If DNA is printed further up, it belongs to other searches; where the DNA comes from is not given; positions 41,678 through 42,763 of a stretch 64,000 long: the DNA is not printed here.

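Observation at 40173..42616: Twice-repeated two-gene module inside the EPS locus: small HTH ORF followed by an N-terminally anchored K-N-x-A-A-H repeat protein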

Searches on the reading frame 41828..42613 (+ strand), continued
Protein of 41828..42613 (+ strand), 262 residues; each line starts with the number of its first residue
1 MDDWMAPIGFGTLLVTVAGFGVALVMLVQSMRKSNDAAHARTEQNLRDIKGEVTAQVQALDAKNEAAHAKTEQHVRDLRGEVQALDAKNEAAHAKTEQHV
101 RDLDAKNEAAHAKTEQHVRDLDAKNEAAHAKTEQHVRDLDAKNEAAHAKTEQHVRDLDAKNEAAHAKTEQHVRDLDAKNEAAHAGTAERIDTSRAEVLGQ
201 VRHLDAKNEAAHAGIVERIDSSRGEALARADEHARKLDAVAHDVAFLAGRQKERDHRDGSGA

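Call 29: search_protein_families(library=padloc, proteins=[window:41828-42613:+, P0007, P0013, L010:13412-13609:-, L014:934-1230:-, L007:8317-8790:+, L007:9084-9380:+, L010:13934-14299:+], max_evalue=0.1)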
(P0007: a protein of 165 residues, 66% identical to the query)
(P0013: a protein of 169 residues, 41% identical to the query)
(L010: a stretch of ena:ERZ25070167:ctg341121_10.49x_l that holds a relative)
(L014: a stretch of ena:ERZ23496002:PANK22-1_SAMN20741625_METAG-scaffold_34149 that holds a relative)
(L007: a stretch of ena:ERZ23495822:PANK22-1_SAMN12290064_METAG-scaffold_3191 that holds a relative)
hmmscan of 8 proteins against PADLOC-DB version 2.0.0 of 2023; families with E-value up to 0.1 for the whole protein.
window:41828-42613:+ (262 aa): 3 families
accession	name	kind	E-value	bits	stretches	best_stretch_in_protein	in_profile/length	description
PDLC00601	ZorA1|ZorA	-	4.4e-05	20.3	1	16-206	334-517/699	MotA/ExbB/TolQ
PDLC00648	ZorA3|ZorA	-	0.0016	15.2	1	28-239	299-501/692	MotA/ExbB/TolQ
PDLC00647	ZorA3|ZorA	-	0.07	9.6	1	32-235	331-578/780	MotA/ExbB/TolQ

P0007 (165 aa): 3 families
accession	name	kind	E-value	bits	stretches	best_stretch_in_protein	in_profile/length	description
PDLC00598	ZorA1|ZorA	-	0.0063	12.9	1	16-78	430-492/663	MotA/ExbB/TolQ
PDLC03863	LmuB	-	0.015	12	1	29-143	200-312/610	-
PDLC04634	PDC-M40C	-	0.017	12.7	1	37-143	190-307/344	-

P0013 (169 aa): 6 families
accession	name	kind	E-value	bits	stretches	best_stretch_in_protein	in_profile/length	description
PDLC00514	JetC1|JetC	-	0.0006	15.7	1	45-141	267-358/1117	DUF3584 domain; MukB-like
PDLC00599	ZorA1|ZorA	-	0.00076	16.3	1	34-136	421-522/631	MotA/ExbB/TolQ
PDLC00006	DruC1|DruC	-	0.0018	14.8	1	69-151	163-245/626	Unknown function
PDLC02886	DpdH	-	0.0052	14.9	1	8-67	5-63/80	DpdH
PDLC03863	LmuB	-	0.0078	12.9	1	47-136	200-282/610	-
PDLC00601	ZorA1|ZorA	-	0.012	12.3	1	54-122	536-604/699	MotA/ExbB/TolQ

L010:13412-13609:- (65 aa): 0 families

L014:934-1230:- (98 aa): 0 families

L007:8317-8790:+ (158 aa): 27 families (the best 25 are shown)
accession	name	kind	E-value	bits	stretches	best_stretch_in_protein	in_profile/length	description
PDLC03841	LeoBC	-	2.6e-06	24.8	1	11-128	461-585/601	-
PDLC03839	LeoA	-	6.1e-05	20.3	1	59-140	291-368/559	-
PDLC03842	LeoB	-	9.7e-05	19.4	1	34-133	460-553/568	-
PDLC00598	ZorA1|ZorA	-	0.00053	16.5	1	66-140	429-503/663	MotA/ExbB/TolQ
PDLC00612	ZorB1|ZorB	-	0.00055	17.6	1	39-138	25-122/293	MotB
PDLC00640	ZorA2|ZorA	-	0.0008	16.2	1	63-139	465-538/590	MotA/ExbB/TolQ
PDLC04634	PDC-M40C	-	0.0012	16.5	1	61-141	177-254/344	-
PDLC03863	LmuB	-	0.0013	15.5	1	63-133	210-302/610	-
PDLC03862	LmuB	-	0.0014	15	1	60-138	244-320/643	-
PDLC00648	ZorA3|ZorA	-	0.0025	14.6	1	62-138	318-460/692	MotA/ExbB/TolQ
PDLC02354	AbiZ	-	0.0042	14.5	1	56-133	166-243/398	AbiZ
PDLC00605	ZorA1|ZorA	-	0.0046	13.3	1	50-126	615-694/700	MotA/ExbB/TolQ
PDLC03865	LmuB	-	0.0055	12.9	1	63-129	714-781/1007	-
PDLC00604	ZorA1|ZorA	-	0.0056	13.1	1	21-139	497-615/639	MotA/ExbB/TolQ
PDLC04897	PDC-S06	-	0.0059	13.2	1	56-133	309-382/727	-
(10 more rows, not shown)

L007:9084-9380:+ (99 aa): 0 families

L010:13934-14299:+ (122 aa): 0 families

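Call 30: search_protein_families(library=pfam, proteins=[L010:13412-13609:-, L014:934-1230:-, L007:8317-8790:+, L007:9084-9380:+, L010:13934-14299:+, L001:56-229:-, L001:232-429:-, L001:539-727:+, L005:10510-10752:+, L005:10871-11068:+], max_evalue=0.1)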
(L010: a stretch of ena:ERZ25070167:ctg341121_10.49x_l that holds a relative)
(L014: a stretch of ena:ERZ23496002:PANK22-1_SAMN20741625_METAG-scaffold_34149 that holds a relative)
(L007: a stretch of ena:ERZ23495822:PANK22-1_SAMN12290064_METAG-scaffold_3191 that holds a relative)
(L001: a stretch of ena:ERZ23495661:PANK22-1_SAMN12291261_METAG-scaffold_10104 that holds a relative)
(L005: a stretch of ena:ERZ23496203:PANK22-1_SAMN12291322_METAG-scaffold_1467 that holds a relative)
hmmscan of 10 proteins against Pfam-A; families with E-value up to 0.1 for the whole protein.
L010:13412-13609:- (65 aa): 2 families
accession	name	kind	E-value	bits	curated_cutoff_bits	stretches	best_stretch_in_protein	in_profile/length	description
PF00249.37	Myb_DNA-binding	-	0.0015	19.1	24.4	1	7-62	2-41/46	Myb-like DNA-binding domain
PF13921.12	Myb_DNA-bind_6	-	0.013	16.1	22.9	1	9-62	1-49/60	Myb-like DNA-binding domain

L014:934-1230:- (98 aa): 0 families

L007:8317-8790:+ (158 aa): 30 families (the best 25 are shown)
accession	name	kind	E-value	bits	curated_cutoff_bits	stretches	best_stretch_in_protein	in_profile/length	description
PF01442.23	Apolipoprotein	-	0.00014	22.1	90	1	65-143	43-125/190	Apolipoprotein A1/A4/E domain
PF06305.16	LapA_dom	-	0.00017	21.8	28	1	36-75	21-63/64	Lipopolysaccharide assembly protein A domain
PF14362.11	DUF4407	-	0.00023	21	31.3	1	38-128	86-170/297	Domain of unknown function (DUF4407)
PF04513.17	Baculo_PEP_C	-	0.00033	21.1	38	1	59-139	34-117/140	Baculovirus polyhedron envelope protein, PEP, C terminus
PF23933.1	DUF7269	-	0.0012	19.3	29.1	1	8-110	1-96/162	Family of unknown function (DUF7269)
PF10721.14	DUF2514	-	0.0035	17.8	26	1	46-138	6-102/161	Protein of unknown function (DUF2514)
PF07889.17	DUF1664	-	0.0039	17.7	34.6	1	40-139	8-105/124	Protein of unknown function (DUF1664)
PF06705.16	SF-assemblin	-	0.0059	16.4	30.6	1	63-141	45-123/247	SF-assemblin/beta giardin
PF07464.16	ApoLp-III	-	0.0076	16.8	36.3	1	85-138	40-93/146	Apolipophorin-III precursor (apoLp-III)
PF21329.2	CYP38_PsbQ-like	-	0.011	16.7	27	1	65-137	21-90/117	Peptidyl-prolyl cis-trans isomerase CYP38-like, PsbQ-like domain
PF02601.20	Exonuc_VII_L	-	0.013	15.4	35.9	1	57-141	181-270/315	Exonuclease VII, large subunit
PF20651.3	EXOC6_Sec15_N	-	0.016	15.6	27.2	1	75-142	2-68/170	Exocyst complex component EXOC6/Sec15, N-terminal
PF08376.15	NIT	-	0.019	15.8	24.9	1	56-136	24-103/239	Nitrate and nitrite sensing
PF05873.17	Mt_ATP-synt_D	-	0.02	15.1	27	0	102-138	82-118/154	ATP synthase D chain, mitochondrial (ATP5H)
PF24073.1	DUF7365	-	0.029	14.9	27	0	40-127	14-95/101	Coiled-coil region of unknown function (DUF7365)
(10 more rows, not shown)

L007:9084-9380:+ (99 aa): 1 family
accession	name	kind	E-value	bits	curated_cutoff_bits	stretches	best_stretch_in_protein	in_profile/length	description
PF07889.17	DUF1664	-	0.085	13.3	34.6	1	34-89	70-124/124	Protein of unknown function (DUF1664)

L010:13934-14299:+ (122 aa): 2 families
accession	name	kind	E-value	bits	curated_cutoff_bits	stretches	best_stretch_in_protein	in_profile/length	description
PF08285.16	DPM3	-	0.065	13.9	25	1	12-79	19-85/90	Dolichol-phosphate mannosyltransferase subunit 3 (DPM3)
PF06009.19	Laminin_II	-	0.083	13.3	33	0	67-116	11-59/138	Laminin Domain II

L001:56-229:- (57 aa): 0 families

L001:232-429:- (65 aa): 1 family
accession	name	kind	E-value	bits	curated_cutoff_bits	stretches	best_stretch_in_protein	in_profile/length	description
PF01402.27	RHH_1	-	0.00026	21.3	20.5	1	19-48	7-36/39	Ribbon-helix-helix protein, copG family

L001:539-727:+ (63 aa): 0 families

L005:10510-10752:+ (81 aa): 0 families

L005:10871-11068:+ (66 aa): 0 families

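Call 43: search_protein_representatives(alignment_id=A3)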
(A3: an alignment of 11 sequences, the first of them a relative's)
Query: 11 sequences, 164 profile positions. Proteins with E-value up to 0.001 (for the whole library): 406; up to 1e-10: 41; up to 1e-30: 6. The best 150 are listed.
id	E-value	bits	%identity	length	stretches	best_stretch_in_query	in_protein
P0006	6.1e-69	247.5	-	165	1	1-164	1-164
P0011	2.6e-60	219.5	-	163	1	1-164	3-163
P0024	1.7e-42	161.5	-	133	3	1-84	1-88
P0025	1.1e-36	142.6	-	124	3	2-65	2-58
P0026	2.1e-32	128.7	-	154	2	1-85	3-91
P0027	5.0e-31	124.2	-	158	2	1-84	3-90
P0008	1.8e-29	119.2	-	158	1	1-79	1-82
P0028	1.2e-26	109.9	-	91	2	1-58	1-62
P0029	5.4e-20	88.3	-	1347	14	66-111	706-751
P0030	2.7e-17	79.5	-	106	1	71-159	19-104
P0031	4.5e-17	78.8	-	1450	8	81-149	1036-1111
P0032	2.0e-16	76.7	-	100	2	6-75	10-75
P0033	2.1e-16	76.7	-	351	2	25-138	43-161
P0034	2.4e-16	76.5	-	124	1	3-106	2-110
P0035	6.5e-16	75.1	-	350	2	64-158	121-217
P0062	2.0e-10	57.2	-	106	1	82-158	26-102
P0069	1.6e-09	54.3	-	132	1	56-156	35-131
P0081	7.0e-09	52.2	-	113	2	115-160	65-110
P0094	2.3e-08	50.5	-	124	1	49-162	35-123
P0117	3.3e-07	46.7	-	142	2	7-80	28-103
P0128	5.5e-07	46.0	-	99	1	100-155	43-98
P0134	7.5e-07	45.6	-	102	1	106-161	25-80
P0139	1.0e-06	45.1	-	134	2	135-158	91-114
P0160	2.8e-06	43.7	-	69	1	115-155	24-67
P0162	3.0e-06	43.6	-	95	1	105-157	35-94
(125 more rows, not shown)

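Call 45: search_protein_families(library=pfam, proteins=[P0062, P0081, P0094, P0128, P0134, P0162, P0160, P0139, P0117, P0069], max_evalue=0.1)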
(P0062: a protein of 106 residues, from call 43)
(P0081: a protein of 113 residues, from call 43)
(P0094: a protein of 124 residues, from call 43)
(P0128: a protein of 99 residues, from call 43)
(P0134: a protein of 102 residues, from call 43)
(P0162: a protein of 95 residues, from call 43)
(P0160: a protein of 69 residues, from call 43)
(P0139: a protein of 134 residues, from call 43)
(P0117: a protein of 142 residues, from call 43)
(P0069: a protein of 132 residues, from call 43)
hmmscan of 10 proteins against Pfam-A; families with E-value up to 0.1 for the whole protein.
P0062 (106 aa): 0 families

P0081 (113 aa): 2 families
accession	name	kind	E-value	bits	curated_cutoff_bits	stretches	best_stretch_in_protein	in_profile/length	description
PF01442.23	Apolipoprotein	-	0.011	15.9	90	1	36-93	124-181/190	Apolipoprotein A1/A4/E domain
PF07889.17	DUF1664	-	0.02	15.4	34.6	1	24-86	46-107/124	Protein of unknown function (DUF1664)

P0094 (124 aa): 5 families
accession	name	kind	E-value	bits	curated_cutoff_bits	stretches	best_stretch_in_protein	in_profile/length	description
PF23991.1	DUF7310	-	0.0019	19.1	40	0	77-100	40-63/83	Coiled-coil region of unknown function (DUF7310)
PF01025.24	GrpE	-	0.012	15.8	25.8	1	30-115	7-89/165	GrpE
PF13851.11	GAS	-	0.02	14.7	32.3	1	33-95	112-174/200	Growth-arrest specific micro-tubule binding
PF04513.17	Baculo_PEP_C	-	0.028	14.9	38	1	37-104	23-87/140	Baculovirus polyhedron envelope protein, PEP, C terminus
PF15237.11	PTRF_SDPR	-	0.088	12.9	30.5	0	70-103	19-52/250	PTRF/SDPR family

P0128 (99 aa): 1 family
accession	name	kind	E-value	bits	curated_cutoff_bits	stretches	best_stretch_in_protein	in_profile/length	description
PF20550.3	DUF6764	-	0.029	14.7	27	1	23-87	7-71/164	Family of unknown function (DUF6764)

P0134 (102 aa): 1 family
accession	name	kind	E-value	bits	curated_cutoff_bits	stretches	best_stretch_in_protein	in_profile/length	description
PF03543.20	Peptidase_C58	-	0.054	13.6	23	1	23-93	29-101/205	Yersinia/Haemophilus virulence surface antigen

P0162 (95 aa): 0 families

P0160 (69 aa): 5 families
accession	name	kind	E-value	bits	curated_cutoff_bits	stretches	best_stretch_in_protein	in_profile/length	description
PF23991.1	DUF7310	-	0.015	16.2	40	1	23-53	28-58/83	Coiled-coil region of unknown function (DUF7310)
PF13994.11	PgaD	-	0.055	13.9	27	1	2-39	74-112/148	PgaD-like protein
PF06825.17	HSBP1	-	0.061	13.6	28.6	1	19-49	10-37/51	Heat shock factor binding protein 1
PF03670.18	UPF0184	-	0.065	14.1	21.5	1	22-49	30-57/83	Uncharacterised protein family (UPF0184)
PF04210.18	MtrG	-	0.075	13.4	27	0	28-66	13-44/64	Tetrahydromethanopterin S-methyltransferase, subunit G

P0139 (134 aa): 5 families
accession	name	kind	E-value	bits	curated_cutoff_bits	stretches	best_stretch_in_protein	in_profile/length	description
PF04995.19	CcmD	-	0.0012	19.4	25.6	1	15-45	4-34/44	Heme exporter protein D (CcmD)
PF06148.17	COG2_N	-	0.015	15.8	24.3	0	46-86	32-72/75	COG2 N-terminal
PF23338.1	PTHB1_hp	-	0.03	15.2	27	1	57-97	54-94/104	PTHB1 hairpin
PF14316.11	DUF4381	-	0.036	14.8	27.2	1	14-73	10-67/145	Domain of unknown function (DUF4381)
PF14584.11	DUF4446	-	0.062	13.7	27.4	1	26-101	8-84/150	Protein of unknown function (DUF4446)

P0117 (142 aa): 1 family
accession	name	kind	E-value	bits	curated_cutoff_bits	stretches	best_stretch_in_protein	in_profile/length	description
PF15585.11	Imm7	-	0.092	13.5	25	0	56-131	21-101/130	Immunity protein 7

P0069 (132 aa): 147 families (the best 25 are shown)
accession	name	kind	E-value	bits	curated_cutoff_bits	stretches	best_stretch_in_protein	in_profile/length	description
PF23991.1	DUF7310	-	7.1e-09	36.5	40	1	39-97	24-82/83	Coiled-coil region of unknown function (DUF7310)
PF16526.10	CLZ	-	3.9e-07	30.8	26.7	2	67-112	25-66/71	C-terminal leucine zipper domain of cyclic nucleotide-gated channels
PF05531.17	NPV_P10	-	1.8e-06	28.7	29.8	2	45-90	11-59/75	Nucleopolyhedrovirus P10 protein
PF04513.17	Baculo_PEP_C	-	5.2e-06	27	38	1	46-122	24-98/140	Baculovirus polyhedron envelope protein, PEP, C terminus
PF01519.22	DUF16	-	9.1e-06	26.5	40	1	43-107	32-92/104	Protein of unknown function DUF16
PF05377.16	FlaC_arch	-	1e-05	26.3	27.8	1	53-90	1-38/55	Flagella accessory protein C (FlaC)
PF00261.25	Tropomyosin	-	1.1e-05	25.5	38.6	1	45-100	181-236/242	Tropomyosin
PF04728.18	LPP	-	1.3e-05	25.8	29.1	1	60-92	1-33/53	Lipoprotein leucine-zipper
PF08702.15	Fib_alpha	-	1.6e-05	25.5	29.9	2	41-90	77-126/143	Fibrinogen alpha/beta chain family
PF13851.11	GAS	-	2.8e-05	24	32.3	1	34-117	74-157/200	Growth-arrest specific micro-tubule binding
PF06825.17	HSBP1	-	3.4e-05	24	28.6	0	58-78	26-46/51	Heat shock factor binding protein 1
PF04977.20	DivIC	-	4e-05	23.8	28.9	2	43-87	15-59/80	Septum formation initiator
PF10779.14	XhlA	-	4.9e-05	23.8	34.7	2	45-86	4-45/67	Haemolysin XhlA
PF06810.17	Phage_scaffold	-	5e-05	23.8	35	1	32-106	19-96/170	Phage capsid assembly scaffolding protein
PF25443.1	ANG-1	-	5.6e-05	23.7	28.5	0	66-115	21-70/105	ANG-1-like domain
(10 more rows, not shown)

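Call 46: search_protein_families(library=phrogs, proteins=[P0062, P0081, P0094, P0128, P0134, P0162, P0160, P0139, P0117, P0069], max_evalue=0.1)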
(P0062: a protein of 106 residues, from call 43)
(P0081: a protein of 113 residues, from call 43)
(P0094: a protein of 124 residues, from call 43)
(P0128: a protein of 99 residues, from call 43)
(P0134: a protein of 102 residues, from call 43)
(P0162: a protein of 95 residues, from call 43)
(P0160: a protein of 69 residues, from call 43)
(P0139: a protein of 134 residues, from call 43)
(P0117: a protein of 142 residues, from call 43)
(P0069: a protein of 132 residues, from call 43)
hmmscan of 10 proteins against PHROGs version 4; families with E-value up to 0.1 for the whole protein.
P0062 (106 aa): 4 families
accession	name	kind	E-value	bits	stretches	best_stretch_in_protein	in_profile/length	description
phrog_462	-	other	0.00031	21.9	1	1-73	5-75/101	lipoprotein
phrog_12665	-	unknown function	0.0048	17.5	1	32-76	9-51/224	-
phrog_5151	-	lysis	0.022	16.1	1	7-82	8-83/111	Rz-like spanin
phrog_20965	-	unknown function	0.048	14.9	1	8-62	14-68/122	-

P0081 (113 aa): 6 families
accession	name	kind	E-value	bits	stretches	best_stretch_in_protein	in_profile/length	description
phrog_10030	-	tail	0.023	12.9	1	23-90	1246-1313/2105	tail length tape measure protein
phrog_462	-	other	0.041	15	1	12-83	20-72/101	lipoprotein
phrog_6701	-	unknown function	0.041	14.6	1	24-79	83-140/169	-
phrog_28958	-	unknown function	0.076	13.5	1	41-92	22-74/295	-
phrog_21968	-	unknown function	0.081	14.3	1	21-92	32-100/120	-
phrog_5553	-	unknown function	0.094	14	0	26-104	28-104/114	-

P0094 (124 aa): 10 families
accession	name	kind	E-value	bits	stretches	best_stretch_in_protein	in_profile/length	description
phrog_312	-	lysis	0.00095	20.2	1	4-112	9-117/173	Rz-like spanin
phrog_2466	-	lysis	0.0017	19.2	1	8-123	12-122/172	Rz-like spanin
phrog_12015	-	unknown function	0.012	16.2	1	20-98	84-157/165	-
phrog_20262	-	unknown function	0.019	16.1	1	26-107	57-138/146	-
phrog_5851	-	unknown function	0.023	15.7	0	17-50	10-41/64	-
phrog_73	-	head and packaging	0.028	15.1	1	38-122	192-279/287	head scaffolding protein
phrog_937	-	other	0.046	15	0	59-109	7-58/115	hemolysin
phrog_38729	-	unknown function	0.059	13.6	1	16-107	110-201/243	-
phrog_23478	-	unknown function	0.06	14.4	1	19-62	109-152/166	-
phrog_10166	-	unknown function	0.099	13.9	0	37-91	70-126/127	-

P0128 (99 aa): 6 families
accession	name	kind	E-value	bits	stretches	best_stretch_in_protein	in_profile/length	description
phrog_214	-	lysis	6.6e-05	23.8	1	20-82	10-72/176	Rz-like spanin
phrog_12760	-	unknown function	0.0087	17.2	1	10-64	28-83/95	-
phrog_739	-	lysis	0.018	16.3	1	23-70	9-56/122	Rz-like spanin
phrog_25825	-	unknown function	0.026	15.6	1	3-65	42-104/127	-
phrog_1403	-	lysis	0.051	14.5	1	18-86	10-77/212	Rz-like spanin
phrog_1350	-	lysis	0.072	14.2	1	12-72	22-84/97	holin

P0134 (102 aa): 0 families

P0162 (95 aa): 1 family
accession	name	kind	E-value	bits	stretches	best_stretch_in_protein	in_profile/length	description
phrog_9815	-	unknown function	0.019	16.3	1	16-78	21-85/114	-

P0160 (69 aa): 6 families
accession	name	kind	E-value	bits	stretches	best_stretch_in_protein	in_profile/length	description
phrog_12015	-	unknown function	0.00066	20.3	1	22-56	123-157/165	-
phrog_7686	-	lysis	0.0073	17.4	1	11-66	29-84/112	Rz-like spanin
phrog_31790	-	unknown function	0.016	16.3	1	23-50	111-138/193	-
phrog_11953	-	DNA, RNA and nucleotide metabolism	0.022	15.5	1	23-51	12-40/154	exonuclease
phrog_3961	-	unknown function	0.034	15.1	1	7-59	18-75/112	-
phrog_5553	-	unknown function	0.077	14.2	1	22-53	32-70/114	-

P0139 (134 aa): 4 families
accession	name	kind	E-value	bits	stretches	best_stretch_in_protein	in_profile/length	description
phrog_736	-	unknown function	0.0005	21.2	1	17-99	12-98/112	-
phrog_214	-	lysis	0.014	16.2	1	22-93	12-72/176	Rz-like spanin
phrog_1327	-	lysis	0.025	15.4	1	27-87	13-73/158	Rz-like spanin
phrog_6440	-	unknown function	0.092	13.7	0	44-112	24-91/186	-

P0117 (142 aa): 4 families
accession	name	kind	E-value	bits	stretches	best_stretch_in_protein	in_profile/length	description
phrog_17872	-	unknown function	0.048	15.2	0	48-88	40-83/100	-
phrog_739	-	lysis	0.058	14.6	1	24-101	6-85/122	Rz-like spanin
phrog_736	-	unknown function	0.089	13.9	0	29-109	16-86/112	-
phrog_30808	-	unknown function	0.096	12.5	0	36-85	81-131/397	-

P0069 (132 aa): 149 families (the best 25 are shown)
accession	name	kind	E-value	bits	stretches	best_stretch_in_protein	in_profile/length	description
phrog_5553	-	unknown function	3.5e-08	34.7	1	44-129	20-104/114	-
phrog_12015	-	unknown function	7.2e-08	33.2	1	15-91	83-158/165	-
phrog_4896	-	other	6.2e-06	26.9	2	40-88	229-277/291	glycerophosphoryl diester phosphodiesterase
phrog_13576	-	other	7.7e-06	27.1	1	43-95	61-113/126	methyltransferase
phrog_20262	-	unknown function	8.2e-06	27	1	33-117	19-109/146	-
phrog_5328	-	unknown function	2.6e-05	25.6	1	48-106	26-87/101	-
phrog_6631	-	unknown function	3.2e-05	24.6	1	31-121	27-113/251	-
phrog_739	-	lysis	3.4e-05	25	1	57-116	25-87/122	Rz-like spanin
phrog_3550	-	unknown function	5.6e-05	24.4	1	67-118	3-55/79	-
phrog_11860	-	unknown function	6.7e-05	24.1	1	10-96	5-89/114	-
phrog_3556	-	unknown function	8.1e-05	22.8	1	42-121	164-242/276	-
phrog_4704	-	tail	0.00011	22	1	45-105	24-108/625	tail length tape measure protein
phrog_2589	-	tail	0.00012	19.6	1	40-120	3357-3437/3686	tail protein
phrog_736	-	unknown function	0.00013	23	1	11-92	7-92/112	-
phrog_4876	-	unknown function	0.00016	22.4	1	42-106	97-161/226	-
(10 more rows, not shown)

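Call 47: predict_structure(alignment_id=A3)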
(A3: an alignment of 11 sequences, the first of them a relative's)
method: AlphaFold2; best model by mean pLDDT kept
length: 147 residues; sequences in the alignment: 11
mean_pLDDT: 86.2   pTM: 0.41
mean pLDDT of the five models: 86.2, 85.0, 82.6, 79.9, 77.0
residues with pLDDT >= 90: 81; 70-90: 51; 50-70: 12; < 50: 3
segments of 3 or more residues with pLDDT < 50: 145-147
pLDDT, mean of each block of 10 residues (from residue 1): 63 78 82 83 86 91 93 95 96 95 95 95 94 82 55
secondary structure, 60 per line:
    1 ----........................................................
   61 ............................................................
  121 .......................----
elements in order: H5-143

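Call 49: find_homologous_proteins(query=A4, max_evalue=0.001)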
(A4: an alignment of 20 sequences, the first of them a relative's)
Query A4 (20 sequences) (106 aa, profile of the alignment): 201 proteins with E <= 0.001 among 8000 candidates; the best 120 are listed.
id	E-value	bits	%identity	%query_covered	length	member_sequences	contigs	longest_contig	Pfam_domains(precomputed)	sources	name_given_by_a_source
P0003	7.1e-37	144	44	68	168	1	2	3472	-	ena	-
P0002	6.9e-35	138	46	68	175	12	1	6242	-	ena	-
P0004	5.9e-34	135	49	66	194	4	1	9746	-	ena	-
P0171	2.4e-31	126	38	88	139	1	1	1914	-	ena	-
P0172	8.7e-30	121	36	87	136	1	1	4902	-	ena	-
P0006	3.9e-29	119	49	66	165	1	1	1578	-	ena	-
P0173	3.2e-28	116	84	72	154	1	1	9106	-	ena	-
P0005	4.0e-28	116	37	88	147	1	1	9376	-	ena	-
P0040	5.2e-28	116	38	87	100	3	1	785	-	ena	-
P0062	7.6e-28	115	100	100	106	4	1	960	-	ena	-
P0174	1.2e-27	114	91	100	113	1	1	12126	-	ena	-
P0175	1.4e-27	114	86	72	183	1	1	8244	-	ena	-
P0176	1.5e-27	114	38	87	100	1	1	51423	-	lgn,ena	-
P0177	1.0e-26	111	83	72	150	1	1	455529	-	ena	-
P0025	1.1e-26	111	37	86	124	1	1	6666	-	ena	-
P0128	2.4e-26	110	80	52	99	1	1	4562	-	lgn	-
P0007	3.6e-26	110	52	59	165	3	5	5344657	-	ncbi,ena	-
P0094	2.1e-24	104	46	81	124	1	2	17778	-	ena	-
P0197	5.3e-23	99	44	86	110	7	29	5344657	-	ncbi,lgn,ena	-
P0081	1.0e-21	95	42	95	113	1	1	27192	-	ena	-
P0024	1.2e-21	95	32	87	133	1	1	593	-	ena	-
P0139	1.7e-21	95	41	89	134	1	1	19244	-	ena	-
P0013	1.1e-20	92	34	69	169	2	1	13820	PF10805.15,PF06103.17,PF23991.2,PF05531.18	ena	-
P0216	1.3e-19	88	82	48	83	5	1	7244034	-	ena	-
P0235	1.2e-17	82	52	51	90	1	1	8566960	-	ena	-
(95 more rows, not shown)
